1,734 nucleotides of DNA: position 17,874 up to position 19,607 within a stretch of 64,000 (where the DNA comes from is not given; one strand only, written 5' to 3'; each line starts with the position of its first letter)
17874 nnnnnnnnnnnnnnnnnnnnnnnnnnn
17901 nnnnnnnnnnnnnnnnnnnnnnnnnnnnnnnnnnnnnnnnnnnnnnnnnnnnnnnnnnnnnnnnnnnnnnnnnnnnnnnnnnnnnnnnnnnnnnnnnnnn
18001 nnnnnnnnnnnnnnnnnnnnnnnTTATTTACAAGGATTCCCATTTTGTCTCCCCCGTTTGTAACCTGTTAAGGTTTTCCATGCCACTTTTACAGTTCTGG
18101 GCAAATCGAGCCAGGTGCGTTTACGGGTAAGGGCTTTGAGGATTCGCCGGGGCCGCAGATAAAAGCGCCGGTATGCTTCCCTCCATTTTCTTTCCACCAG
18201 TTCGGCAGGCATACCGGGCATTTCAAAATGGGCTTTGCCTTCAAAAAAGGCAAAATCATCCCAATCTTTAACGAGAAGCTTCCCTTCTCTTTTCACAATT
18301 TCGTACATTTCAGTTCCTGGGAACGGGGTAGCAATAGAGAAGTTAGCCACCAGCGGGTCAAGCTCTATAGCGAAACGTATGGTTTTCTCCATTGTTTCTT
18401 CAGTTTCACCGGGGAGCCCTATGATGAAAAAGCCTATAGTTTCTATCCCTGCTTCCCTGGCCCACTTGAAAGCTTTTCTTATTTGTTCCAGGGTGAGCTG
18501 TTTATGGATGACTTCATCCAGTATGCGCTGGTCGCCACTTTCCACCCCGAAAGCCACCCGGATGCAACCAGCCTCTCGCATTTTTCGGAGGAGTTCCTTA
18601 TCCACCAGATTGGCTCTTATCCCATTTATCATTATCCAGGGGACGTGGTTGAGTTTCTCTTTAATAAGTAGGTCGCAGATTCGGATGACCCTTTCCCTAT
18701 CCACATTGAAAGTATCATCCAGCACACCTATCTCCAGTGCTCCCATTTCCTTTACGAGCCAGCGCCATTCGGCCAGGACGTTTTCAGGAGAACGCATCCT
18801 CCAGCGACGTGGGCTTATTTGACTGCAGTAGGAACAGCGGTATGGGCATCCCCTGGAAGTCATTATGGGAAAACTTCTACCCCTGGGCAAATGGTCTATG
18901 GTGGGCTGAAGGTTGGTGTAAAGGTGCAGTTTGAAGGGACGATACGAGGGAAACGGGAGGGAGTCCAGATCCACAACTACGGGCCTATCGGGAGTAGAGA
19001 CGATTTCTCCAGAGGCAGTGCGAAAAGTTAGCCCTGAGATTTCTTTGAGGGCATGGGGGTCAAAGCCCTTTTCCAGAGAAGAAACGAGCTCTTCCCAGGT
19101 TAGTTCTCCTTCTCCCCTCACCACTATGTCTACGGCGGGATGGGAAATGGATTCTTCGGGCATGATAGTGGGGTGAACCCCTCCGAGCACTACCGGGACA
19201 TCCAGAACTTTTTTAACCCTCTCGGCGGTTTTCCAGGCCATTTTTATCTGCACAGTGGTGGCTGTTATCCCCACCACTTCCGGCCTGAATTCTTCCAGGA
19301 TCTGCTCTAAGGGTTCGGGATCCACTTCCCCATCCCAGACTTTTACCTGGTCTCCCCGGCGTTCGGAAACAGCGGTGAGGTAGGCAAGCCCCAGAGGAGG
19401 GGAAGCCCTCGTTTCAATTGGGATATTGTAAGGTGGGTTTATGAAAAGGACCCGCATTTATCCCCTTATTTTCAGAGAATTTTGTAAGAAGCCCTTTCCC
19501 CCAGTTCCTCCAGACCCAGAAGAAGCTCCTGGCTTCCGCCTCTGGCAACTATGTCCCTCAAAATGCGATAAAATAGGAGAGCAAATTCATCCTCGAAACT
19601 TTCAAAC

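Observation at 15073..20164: Tight minus-strand cluster: hypothetical protein, class B radical SAM, orphan SucD, YqeB/XdhC-like protein, enolase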

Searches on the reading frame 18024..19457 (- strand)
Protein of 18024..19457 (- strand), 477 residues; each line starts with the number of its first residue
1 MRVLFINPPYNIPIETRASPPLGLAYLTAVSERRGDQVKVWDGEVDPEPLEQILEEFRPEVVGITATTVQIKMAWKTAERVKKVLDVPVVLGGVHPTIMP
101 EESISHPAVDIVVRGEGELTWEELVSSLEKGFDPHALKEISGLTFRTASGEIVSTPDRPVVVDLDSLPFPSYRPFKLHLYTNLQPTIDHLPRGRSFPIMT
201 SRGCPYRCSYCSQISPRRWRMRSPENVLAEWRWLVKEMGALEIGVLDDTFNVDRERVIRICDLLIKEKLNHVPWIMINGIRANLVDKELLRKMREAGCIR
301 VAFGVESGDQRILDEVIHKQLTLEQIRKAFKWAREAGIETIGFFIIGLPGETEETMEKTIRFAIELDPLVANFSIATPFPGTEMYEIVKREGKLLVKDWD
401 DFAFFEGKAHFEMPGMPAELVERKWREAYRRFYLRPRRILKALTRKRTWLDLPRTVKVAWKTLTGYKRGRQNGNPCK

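Call 3: search_protein_families(library=pfam, proteins=[window:18024-19457:-], max_evalue=0.01)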
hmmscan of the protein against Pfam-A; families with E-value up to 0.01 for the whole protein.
window:18024-19457:- (477 aa): 2 families
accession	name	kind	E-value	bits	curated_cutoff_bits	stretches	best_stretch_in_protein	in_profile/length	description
PF04055.27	Radical_SAM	-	2.9e-29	102.8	29.5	1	200-363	3-166/166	Radical SAM superfamily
PF02310.24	B12-binding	-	8e-24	84.2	32.1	1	20-124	13-120/121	B12 binding domain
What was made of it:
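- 18024..19457 (-): Gene 2: a class B (cobalamin-binding) radical SAM enzyme of unknown substrate. It belongs to a family highly conserved in Anaerolineae. PF02310 plus PF04055 (call 3).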

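Call 4: search_protein_families(library=ncbifam, proteins=[window:18024-19457:-], max_evalue=0.01)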
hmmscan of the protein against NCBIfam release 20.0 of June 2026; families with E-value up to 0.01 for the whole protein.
window:18024-19457:- (477 aa): 42 families (the best 25 are shown)
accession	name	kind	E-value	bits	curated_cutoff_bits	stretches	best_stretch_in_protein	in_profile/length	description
TIGR03471.1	HpnJ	equivalog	4.5e-67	227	577.6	1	60-444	70-444/472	hopanoid biosynthesis associated radical SAM protein HpnJ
TIGR02026.1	BchE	equivalog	3.7e-65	220.7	481.35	1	2-443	1-437/497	magnesium-protoporphyrin IX monomethyl ester anaerobic oxidative cyclase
NF050148.1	rSAM_ApyD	equivalog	2.6e-51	174.8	750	1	22-386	26-391/645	RiPP biosynthesis radical SAM protein ApyD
NF038361.1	rSAM_Sden_1168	equivalog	9e-50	169.8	575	1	40-392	122-477/560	Sden_1168 family B12-binding radical SAM P-methyltransferase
TIGR04072.2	rSAM_ladder_B12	equivalog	5.4e-38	130.8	360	2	195-394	180-378/443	lipid biosynthesis B12-binding/radical SAM protein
TIGR04479.1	bcpD_PhpK_rSAM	subfamily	4.7e-36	124.2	600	1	24-368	75-411/504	PhpK family radical SAM P-methyltransferase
NF033070.1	rSAM_AprD4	equivalog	2.3e-34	119.1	500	1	190-405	191-406/456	AprD4 family radical SAM diol-dehydratase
TIGR04385.1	B12_rSAM_cofa1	equivalog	4.3e-30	105.3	450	1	3-362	2-360/438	B12 lower ligand biosynthesis radical SAM protein BzaD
TIGR04014.1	B12_SAM_MJ_0865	equivalog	9e-30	103.8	360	1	81-390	61-360/434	methyl-coenzyme M reductase glutamine C-methyltransferase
TIGR04013.1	B12_SAM_MJ_1487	hypoth_equivalog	1.3e-29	103.2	251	1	25-387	14-356/382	TIGR04013 family B12-binding domain/radical SAM domain-containing protein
TIGR03975.1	rSAM_ocin_1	subfamily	1.1e-28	100.1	281.85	1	54-361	124-425/606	RiPP maturation radical SAM C-methyltransferase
NF033712.0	B12_rSAM_KedN5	subfamily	3.5e-28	98.2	700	1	39-356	42-360/624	KedN5 family methylcobalamin-dependent radical SAM C-methyltransferase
TIGR04367.1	HpnR_B12_rSAM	equivalog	1.1e-27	96.8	650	1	20-390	21-375/490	hopanoid C-3 methylase HpnR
TIGR04428.1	B12_rSAM_trp_MT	equivalog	1.6e-18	66.4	500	2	196-376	217-408/558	tryptophan 2-C-methyltransferase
TIGR04295.1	B12_rSAM_oligo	hypoth_equivalog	3.9e-18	65.4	400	1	21-334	25-331/422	TIGR04295 family B12-binding domain-containing radical SAM protein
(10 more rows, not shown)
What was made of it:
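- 18024..19457 (-): The best curated models are HpnJ at 227 bits (cutoff 578) and BchE at 221 bits (cutoff 481) (call 4).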

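Call 18: find_homologous_proteins(query=window:18024-19457:-, max_evalue=1e-10)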
Query window:18024-19457:- (477 aa): 7299 proteins with E <= 1e-10 among 8000 candidates; the best 120 are listed.
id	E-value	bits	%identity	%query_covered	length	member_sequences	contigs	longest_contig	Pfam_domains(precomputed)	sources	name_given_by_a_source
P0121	0.0e+0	1033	91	100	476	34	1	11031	PF04055.28,PF02310.25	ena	-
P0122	1.5e-223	761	69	97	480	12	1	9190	PF04055.28,PF02310.25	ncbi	ncbi:MAG: B12-binding domain-containing radical SAM protein [Anaerolineae bacterium]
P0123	1.0e-219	748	67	97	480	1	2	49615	PF04055.28,PF02310.25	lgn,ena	-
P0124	1.5e-219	748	68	97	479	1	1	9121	PF04055.28,PF02310.25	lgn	-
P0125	5.5e-219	746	67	96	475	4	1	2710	PF04055.28,PF02310.25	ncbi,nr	ncbi:MAG: radical SAM protein [Anaerolineae bacterium]|nr:radical SAM protein [Anaerolineae bacteriu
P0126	2.8e-217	740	67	97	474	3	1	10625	PF04055.28,PF02310.25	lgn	-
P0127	1.6e-216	738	67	97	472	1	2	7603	PF04055.28,PF02310.25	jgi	jgi:anaerobic magnesium-protoporphyrin IX monomethyl ester cyclase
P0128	1.7e-216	738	67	97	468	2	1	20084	PF04055.28,PF02310.25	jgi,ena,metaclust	metaclust:\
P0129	1.8e-216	738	68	97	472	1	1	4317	PF04055.28,PF02310.25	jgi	jgi:anaerobic magnesium-protoporphyrin IX monomethyl ester cyclase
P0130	2.2e-216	737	67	97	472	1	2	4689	PF04055.28,PF02310.25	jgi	jgi:anaerobic magnesium-protoporphyrin IX monomethyl ester cyclase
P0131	2.7e-216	737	68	97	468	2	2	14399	PF04055.28,PF02310.25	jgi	jgi:anaerobic magnesium-protoporphyrin IX monomethyl ester cyclase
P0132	3.6e-216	737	68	97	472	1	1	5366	PF04055.28,PF02310.25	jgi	jgi:anaerobic magnesium-protoporphyrin IX monomethyl ester cyclase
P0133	5.5e-216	736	68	97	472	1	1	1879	PF04055.28,PF02310.25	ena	-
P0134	7.3e-216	736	68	97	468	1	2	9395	PF04055.28,PF02310.25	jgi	jgi:anaerobic magnesium-protoporphyrin IX monomethyl ester cyclase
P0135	7.6e-216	735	67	97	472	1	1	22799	PF04055.28,PF02310.25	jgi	jgi:anaerobic magnesium-protoporphyrin IX monomethyl ester cyclase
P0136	7.8e-216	735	67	97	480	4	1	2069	PF04055.28,PF02310.25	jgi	-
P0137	8.1e-216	735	67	97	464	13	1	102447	PF04055.28,PF02310.25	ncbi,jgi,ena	jgi:radical SAM superfamily enzyme YgiQ (UPF0313 family)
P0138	9.4e-216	735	68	97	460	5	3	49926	PF04055.28,PF02310.25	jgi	-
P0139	1.0e-215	735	67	97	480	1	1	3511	PF04055.28,PF02310.25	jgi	jgi:anaerobic magnesium-protoporphyrin IX monomethyl ester cyclase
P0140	1.0e-215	735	69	97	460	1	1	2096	PF04055.28,PF02310.25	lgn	-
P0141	1.1e-215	735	67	97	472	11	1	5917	PF04055.28,PF02310.25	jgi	-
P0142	1.5e-215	735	67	97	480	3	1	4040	PF04055.28,PF02310.25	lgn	-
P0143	2.0e-215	734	67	97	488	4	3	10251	PF04055.28,PF02310.25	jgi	jgi:anaerobic magnesium-protoporphyrin IX monomethyl ester cyclase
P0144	6.1e-215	732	68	97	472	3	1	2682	PF04055.28,PF02310.25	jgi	jgi:anaerobic magnesium-protoporphyrin IX monomethyl ester cyclase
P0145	7.5e-215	732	67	97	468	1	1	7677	PF04055.28,PF02310.25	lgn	-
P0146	2.4e-214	731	68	97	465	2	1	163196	PF04055.28,PF02310.25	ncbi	-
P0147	2.5e-214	730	66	97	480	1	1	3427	PF04055.28,PF02310.25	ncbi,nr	ncbi:MAG: radical SAM protein [Chloroflexi bacterium]|nr:radical SAM protein [Chloroflexota bacteriu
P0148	2.7e-214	730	67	97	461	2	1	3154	PF04055.28,PF02310.25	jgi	jgi:anaerobic magnesium-protoporphyrin IX monomethyl ester cyclase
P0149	3.8e-214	730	67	97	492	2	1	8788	PF04055.28,PF02310.25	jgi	-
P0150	7.6e-214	729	68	97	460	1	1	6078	PF04055.28,PF02310.25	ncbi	ncbi:MAG: B12-binding domain-containing radical SAM protein [Anaerolineae bacterium]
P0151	1.2e-213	728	66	97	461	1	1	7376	PF04055.28,PF02310.25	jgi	-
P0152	1.3e-213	728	67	97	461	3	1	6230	PF04055.28,PF02310.25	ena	-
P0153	1.4e-213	728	66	97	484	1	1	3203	PF04055.28,PF02310.25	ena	-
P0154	1.6e-213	728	67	97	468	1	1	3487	PF04055.28,PF02310.25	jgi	jgi:anaerobic magnesium-protoporphyrin IX monomethyl ester cyclase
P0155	1.8e-213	728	67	97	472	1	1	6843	PF04055.28,PF02310.25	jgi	jgi:anaerobic magnesium-protoporphyrin IX monomethyl ester cyclase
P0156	2.9e-213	727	67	97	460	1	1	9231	PF04055.28,PF02310.25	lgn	-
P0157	4.5e-213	726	67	97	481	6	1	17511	PF04055.28,PF02310.25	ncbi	-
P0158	5.8e-213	726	67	97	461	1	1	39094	PF04055.28,PF02310.25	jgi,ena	-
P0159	5.8e-213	726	67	97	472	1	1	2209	PF04055.28,PF02310.25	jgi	jgi:anaerobic magnesium-protoporphyrin IX monomethyl ester cyclase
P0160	5.8e-213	726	66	97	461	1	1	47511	PF04055.28,PF02310.25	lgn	-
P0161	1.4e-212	725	66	97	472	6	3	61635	PF04055.28,PF02310.25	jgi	jgi:radical SAM superfamily enzyme YgiQ (UPF0313 family)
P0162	1.7e-212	724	66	97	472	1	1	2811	PF04055.28,PF02310.25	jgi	jgi:anaerobic magnesium-protoporphyrin IX monomethyl ester cyclase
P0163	1.8e-212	724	66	97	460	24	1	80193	PF04055.28,PF02310.25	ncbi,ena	-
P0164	2.4e-212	724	66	97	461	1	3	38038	PF04055.28,PF02310.25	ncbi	-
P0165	2.8e-212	724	67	97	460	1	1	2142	PF04055.28,PF02310.25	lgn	-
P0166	3.1e-212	724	66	97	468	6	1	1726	PF04055.28,PF02310.25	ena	-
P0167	3.5e-212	723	66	97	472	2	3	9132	PF04055.28,PF02310.25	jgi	jgi:anaerobic magnesium-protoporphyrin IX monomethyl ester cyclase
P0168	4.5e-212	723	67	97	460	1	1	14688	PF04055.28,PF02310.25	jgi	-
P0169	6.5e-212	723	66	97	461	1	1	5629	PF04055.28,PF02310.25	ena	-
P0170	6.8e-212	722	66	97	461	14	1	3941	PF04055.28,PF02310.25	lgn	-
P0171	9.4e-212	722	66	97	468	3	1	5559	PF04055.28,PF02310.25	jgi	-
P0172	1.0e-211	722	66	97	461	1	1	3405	PF04055.28,PF02310.25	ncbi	-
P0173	1.1e-211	722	66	97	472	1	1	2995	PF04055.28,PF02310.25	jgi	jgi:anaerobic magnesium-protoporphyrin IX monomethyl ester cyclase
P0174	1.1e-211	722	66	97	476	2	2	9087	PF04055.28,PF02310.25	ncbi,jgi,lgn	-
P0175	1.5e-211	721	67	97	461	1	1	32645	PF04055.28,PF02310.25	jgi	-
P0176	1.7e-211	721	66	97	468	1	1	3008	PF04055.28,PF02310.25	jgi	jgi:radical SAM superfamily enzyme YgiQ (UPF0313 family)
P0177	1.7e-211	721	66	97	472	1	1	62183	PF04055.28,PF02310.25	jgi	jgi:radical SAM superfamily enzyme YgiQ (UPF0313 family)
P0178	1.9e-211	721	66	97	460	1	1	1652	PF04055.28,PF02310.25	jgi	-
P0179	2.6e-211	721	67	97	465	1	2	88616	PF04055.28,PF02310.25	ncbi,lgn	-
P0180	2.8e-211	720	66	97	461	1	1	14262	PF04055.28,PF02310.25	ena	-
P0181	3.9e-211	720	66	97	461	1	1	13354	PF04055.28,PF02310.25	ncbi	-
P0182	1.0e-210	719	66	97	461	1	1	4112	PF04055.28,PF02310.25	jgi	jgi:anaerobic magnesium-protoporphyrin IX monomethyl ester cyclase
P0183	1.5e-210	718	66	97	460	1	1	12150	PF04055.28,PF02310.25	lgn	-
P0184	1.5e-210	718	67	97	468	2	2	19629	PF04055.28,PF02310.25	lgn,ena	-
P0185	1.9e-210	718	66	97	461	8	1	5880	PF04055.28,PF02310.25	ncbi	-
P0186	2.1e-210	718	67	97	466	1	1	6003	PF04055.28,PF02310.25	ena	-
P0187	2.7e-210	717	65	97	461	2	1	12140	PF04055.28,PF02310.25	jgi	jgi:anaerobic magnesium-protoporphyrin IX monomethyl ester cyclase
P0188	3.9e-210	717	65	97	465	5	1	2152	PF04055.28,PF02310.25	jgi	jgi:anaerobic magnesium-protoporphyrin IX monomethyl ester cyclase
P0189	4.8e-210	716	65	97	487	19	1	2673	PF04055.28,PF02310.25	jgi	-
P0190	6.3e-210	716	65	97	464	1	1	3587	PF04055.28,PF02310.25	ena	-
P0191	9.0e-210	715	65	97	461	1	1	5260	PF04055.28,PF02310.25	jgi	jgi:anaerobic magnesium-protoporphyrin IX monomethyl ester cyclase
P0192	9.7e-210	715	68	95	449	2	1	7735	PF04055.28,PF02310.25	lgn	-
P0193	9.9e-210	715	66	97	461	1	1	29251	PF04055.28,PF02310.25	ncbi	-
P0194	2.9e-209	714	66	97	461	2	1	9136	PF04055.28,PF02310.25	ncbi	-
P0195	8.0e-209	712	65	97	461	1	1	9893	PF04055.28,PF02310.25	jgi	jgi:anaerobic magnesium-protoporphyrin IX monomethyl ester cyclase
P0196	1.1e-208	712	65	97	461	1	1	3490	PF04055.28,PF02310.25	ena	-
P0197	1.5e-208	711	65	97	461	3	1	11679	PF04055.28,PF02310.25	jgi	-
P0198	1.8e-208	711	66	97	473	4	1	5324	PF04055.28,PF02310.25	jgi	jgi:anaerobic magnesium-protoporphyrin IX monomethyl ester cyclase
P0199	2.1e-208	711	67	95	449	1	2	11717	PF04055.28,PF02310.25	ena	-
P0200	2.8e-208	711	64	97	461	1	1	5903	PF04055.28,PF02310.25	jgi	jgi:anaerobic magnesium-protoporphyrin IX monomethyl ester cyclase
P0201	2.9e-208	710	65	97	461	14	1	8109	PF04055.28,PF02310.25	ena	-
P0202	4.6e-208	710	66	97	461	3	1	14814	PF04055.28,PF02310.25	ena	-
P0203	8.2e-208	709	67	95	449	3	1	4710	PF04055.28,PF02310.25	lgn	-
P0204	8.4e-208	709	66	97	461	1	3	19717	PF04055.28,PF02310.25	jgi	-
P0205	1.3e-207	708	65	97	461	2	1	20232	PF04055.28,PF02310.25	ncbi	-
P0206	1.3e-207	708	65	97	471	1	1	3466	PF04055.28,PF02310.25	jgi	jgi:anaerobic magnesium-protoporphyrin IX monomethyl ester cyclase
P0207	1.4e-207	708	64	97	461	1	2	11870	PF04055.28,PF02310.25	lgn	-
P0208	1.6e-207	708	67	95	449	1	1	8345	PF04055.28,PF02310.25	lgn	-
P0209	1.9e-207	708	65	97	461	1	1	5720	PF04055.28,PF02310.25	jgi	jgi:anaerobic magnesium-protoporphyrin IX monomethyl ester cyclase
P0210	2.0e-207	708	65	97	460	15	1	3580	PF04055.28,PF02310.25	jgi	jgi:anaerobic magnesium-protoporphyrin IX monomethyl ester cyclase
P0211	2.4e-207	707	65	97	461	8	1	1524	PF04055.28,PF02310.25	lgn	-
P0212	2.7e-207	707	64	97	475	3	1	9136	PF04055.28,PF02310.25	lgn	-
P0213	4.7e-207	706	65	97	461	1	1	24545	PF04055.28,PF02310.25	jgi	jgi:anaerobic magnesium-protoporphyrin IX monomethyl ester cyclase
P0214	9.7e-207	705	64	97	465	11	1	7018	PF04055.28,PF02310.25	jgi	jgi:anaerobic magnesium-protoporphyrin IX monomethyl ester cyclase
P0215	1.1e-206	705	66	97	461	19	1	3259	PF04055.28,PF02310.25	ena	-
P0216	2.1e-206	704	65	97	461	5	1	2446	PF04055.28,PF02310.25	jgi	jgi:anaerobic magnesium-protoporphyrin IX monomethyl ester cyclase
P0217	2.8e-206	704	65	97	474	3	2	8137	PF04055.28,PF02310.25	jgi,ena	-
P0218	3.5e-206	704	64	97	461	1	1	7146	PF04055.28,PF02310.25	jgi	-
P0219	4.3e-206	703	65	97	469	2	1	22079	PF04055.28,PF02310.25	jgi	jgi:radical SAM superfamily enzyme YgiQ (UPF0313 family)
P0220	6.6e-206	703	64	97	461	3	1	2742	PF04055.28,PF02310.25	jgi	jgi:anaerobic magnesium-protoporphyrin IX monomethyl ester cyclase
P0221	7.3e-206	703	65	97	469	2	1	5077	PF04055.28,PF02310.25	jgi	jgi:radical SAM superfamily enzyme YgiQ (UPF0313 family)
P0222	8.0e-206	702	65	97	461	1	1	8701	PF04055.28,PF02310.25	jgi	jgi:anaerobic magnesium-protoporphyrin IX monomethyl ester cyclase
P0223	8.1e-206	702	66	97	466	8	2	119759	PF04055.28,PF02310.25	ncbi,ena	-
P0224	1.1e-205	702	64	97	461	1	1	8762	PF04055.28,PF02310.25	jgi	jgi:anaerobic magnesium-protoporphyrin IX monomethyl ester cyclase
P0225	1.2e-205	702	64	97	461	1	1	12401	PF04055.28,PF02310.25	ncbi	-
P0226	1.3e-205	702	67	95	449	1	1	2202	PF04055.28,PF02310.25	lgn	-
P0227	1.7e-205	701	65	97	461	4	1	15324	PF04055.28,PF02310.25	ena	-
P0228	1.7e-205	701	65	97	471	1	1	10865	PF04055.28,PF02310.25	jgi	jgi:radical SAM superfamily enzyme YgiQ (UPF0313 family)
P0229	2.0e-205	701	64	97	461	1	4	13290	PF04055.28,PF02310.25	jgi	jgi:anaerobic magnesium-protoporphyrin IX monomethyl ester cyclase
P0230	2.1e-205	701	64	97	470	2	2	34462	PF04055.28,PF02310.25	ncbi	-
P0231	2.7e-205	701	64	97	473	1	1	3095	PF04055.28,PF02310.25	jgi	jgi:radical SAM superfamily enzyme YgiQ (UPF0313 family)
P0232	3.8e-205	700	65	97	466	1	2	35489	PF04055.28,PF02310.25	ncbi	-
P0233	4.5e-205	700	64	97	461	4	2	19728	PF04055.28,PF02310.25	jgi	jgi:anaerobic magnesium-protoporphyrin IX monomethyl ester cyclase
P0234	4.6e-205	700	64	97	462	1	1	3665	PF04055.28,PF02310.25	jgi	jgi:anaerobic magnesium-protoporphyrin IX monomethyl ester cyclase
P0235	4.6e-205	700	64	97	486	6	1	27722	PF04055.28,PF02310.25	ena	-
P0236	5.3e-205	700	64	97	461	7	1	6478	PF04055.28,PF02310.25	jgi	jgi:anaerobic magnesium-protoporphyrin IX monomethyl ester cyclase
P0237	5.5e-205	700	64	97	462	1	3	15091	PF04055.28,PF02310.25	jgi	jgi:anaerobic magnesium-protoporphyrin IX monomethyl ester cyclase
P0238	5.8e-205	700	64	97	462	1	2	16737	PF04055.28,PF02310.25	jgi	-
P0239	6.3e-205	699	65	97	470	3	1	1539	PF04055.28,PF02310.25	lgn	-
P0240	6.7e-205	699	65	97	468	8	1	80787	PF04055.28,PF02310.25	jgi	-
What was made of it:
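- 18024..19457 (-): More than 100 clusters are 64-69% identical (call 18).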

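Call 20: find_related_loci(query=A2, collection=metagenome_contigs, flank=10000)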
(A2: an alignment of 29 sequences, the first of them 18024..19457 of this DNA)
Query A2 (477 aa) in metagenome_contigs; peptide patterns used: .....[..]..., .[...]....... (x = any residue, [..] = any of these).
600 stretches matched a pattern (row limit reached: there are more); 152 encode a relative of the query (tblastn E <= 1e-3); the best 80 are kept; 80 distinct loci.
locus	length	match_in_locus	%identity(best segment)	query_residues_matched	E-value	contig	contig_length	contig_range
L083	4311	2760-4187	92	1-476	0e+0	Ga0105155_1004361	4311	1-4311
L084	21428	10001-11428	92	1-476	0e+0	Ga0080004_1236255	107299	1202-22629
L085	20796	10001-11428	92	1-476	0e+0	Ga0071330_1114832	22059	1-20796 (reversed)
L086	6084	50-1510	68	1-475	0e+0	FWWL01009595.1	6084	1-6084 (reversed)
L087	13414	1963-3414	66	1-465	0e+0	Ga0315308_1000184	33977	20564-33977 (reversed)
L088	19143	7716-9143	67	1-465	0e+0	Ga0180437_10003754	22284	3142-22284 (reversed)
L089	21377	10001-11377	67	1-463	0e+0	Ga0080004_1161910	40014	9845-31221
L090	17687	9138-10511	67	1-463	0e+0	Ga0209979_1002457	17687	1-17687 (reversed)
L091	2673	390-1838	65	1-465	0e+0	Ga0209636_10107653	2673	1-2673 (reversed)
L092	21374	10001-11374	65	1-463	0e+0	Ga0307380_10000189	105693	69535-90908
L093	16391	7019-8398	66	1-465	0e+0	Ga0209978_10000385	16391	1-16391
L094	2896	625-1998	65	1-463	0e+0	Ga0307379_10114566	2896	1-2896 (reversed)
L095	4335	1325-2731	65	1-465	0e+0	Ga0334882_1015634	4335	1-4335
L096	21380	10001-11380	65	1-465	0e+0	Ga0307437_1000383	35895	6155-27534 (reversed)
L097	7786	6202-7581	65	1-465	0e+0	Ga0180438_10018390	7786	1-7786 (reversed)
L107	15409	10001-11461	62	1-465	0e+0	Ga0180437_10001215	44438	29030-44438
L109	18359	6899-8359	62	1-465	0e+0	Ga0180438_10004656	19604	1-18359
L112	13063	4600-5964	63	6-465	0e+0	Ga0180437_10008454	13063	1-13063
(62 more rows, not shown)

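Call 36: search_protein_families(library=pfam, proteins=[L109:9302-10309:+, L096:11496-12455:+, L096:8057-9799:+, L112:1230-2606:-, L107:9172-9771:+], max_evalue=0.0001)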
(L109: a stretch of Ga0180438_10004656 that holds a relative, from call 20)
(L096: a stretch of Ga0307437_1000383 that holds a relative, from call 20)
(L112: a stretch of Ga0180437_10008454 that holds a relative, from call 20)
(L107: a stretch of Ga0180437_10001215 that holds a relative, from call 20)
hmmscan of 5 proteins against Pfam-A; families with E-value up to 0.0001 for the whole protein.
L109:9302-10309:+ (335 aa): 1 family
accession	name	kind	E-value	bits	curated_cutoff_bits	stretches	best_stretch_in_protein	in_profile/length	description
PF03706.18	LPG_synthase_TM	-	3.1e-27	96.3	33.4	1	8-304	2-295/302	Lysylphosphatidylglycerol synthase TM region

L096:11496-12455:+ (319 aa): 3 families
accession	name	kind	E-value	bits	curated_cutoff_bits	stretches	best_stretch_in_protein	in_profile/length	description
PF00535.33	Glycos_transf_2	-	4.6e-19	69.4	23.3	1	10-124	1-112/168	Glycosyl transferase family 2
PF13641.12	Glyco_tranf_2_3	-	1.9e-15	57.9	27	1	8-221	2-229/230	Glycosyltransferase like family 2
PF13632.12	Glyco_trans_2_3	-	6.2e-08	33.1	27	1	163-265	78-179/198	Glycosyl transferase family group 2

L096:8057-9799:+ (580 aa): 2 families
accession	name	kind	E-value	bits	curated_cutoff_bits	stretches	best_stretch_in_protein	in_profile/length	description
PF01663.27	Phosphodiest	-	2.6e-13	50.7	23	2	170-248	135-219/342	Type I phosphodiesterase / nucleotide pyrophosphatase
PF00884.28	Sulfatase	-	1.8e-05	24.7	25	1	60-297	3-300/301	Sulfatase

L112:1230-2606:- (458 aa): 1 family
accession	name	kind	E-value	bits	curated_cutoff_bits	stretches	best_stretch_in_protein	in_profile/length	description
PF09594.16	GT87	-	2.9e-06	27.6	25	1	175-410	3-223/237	Glycosyltransferase family 87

L107:9172-9771:+ (199 aa): 1 family
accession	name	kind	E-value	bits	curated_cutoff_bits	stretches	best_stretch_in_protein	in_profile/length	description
PF00156.33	Pribosyltran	-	3.6e-18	65.8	26.3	1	59-179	24-153/158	Phosphoribosyl transferase domain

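Call 47: search_protein_families(library=padloc, proteins=[window:18024-19457:-], max_evalue=0.01)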
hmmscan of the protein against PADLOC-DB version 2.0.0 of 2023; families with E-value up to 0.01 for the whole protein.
window:18024-19457:- (477 aa): 1 family
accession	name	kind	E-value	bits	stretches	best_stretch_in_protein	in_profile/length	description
PDLC04689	PDC-M51A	-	3.6e-14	50.4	1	200-364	189-350/420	-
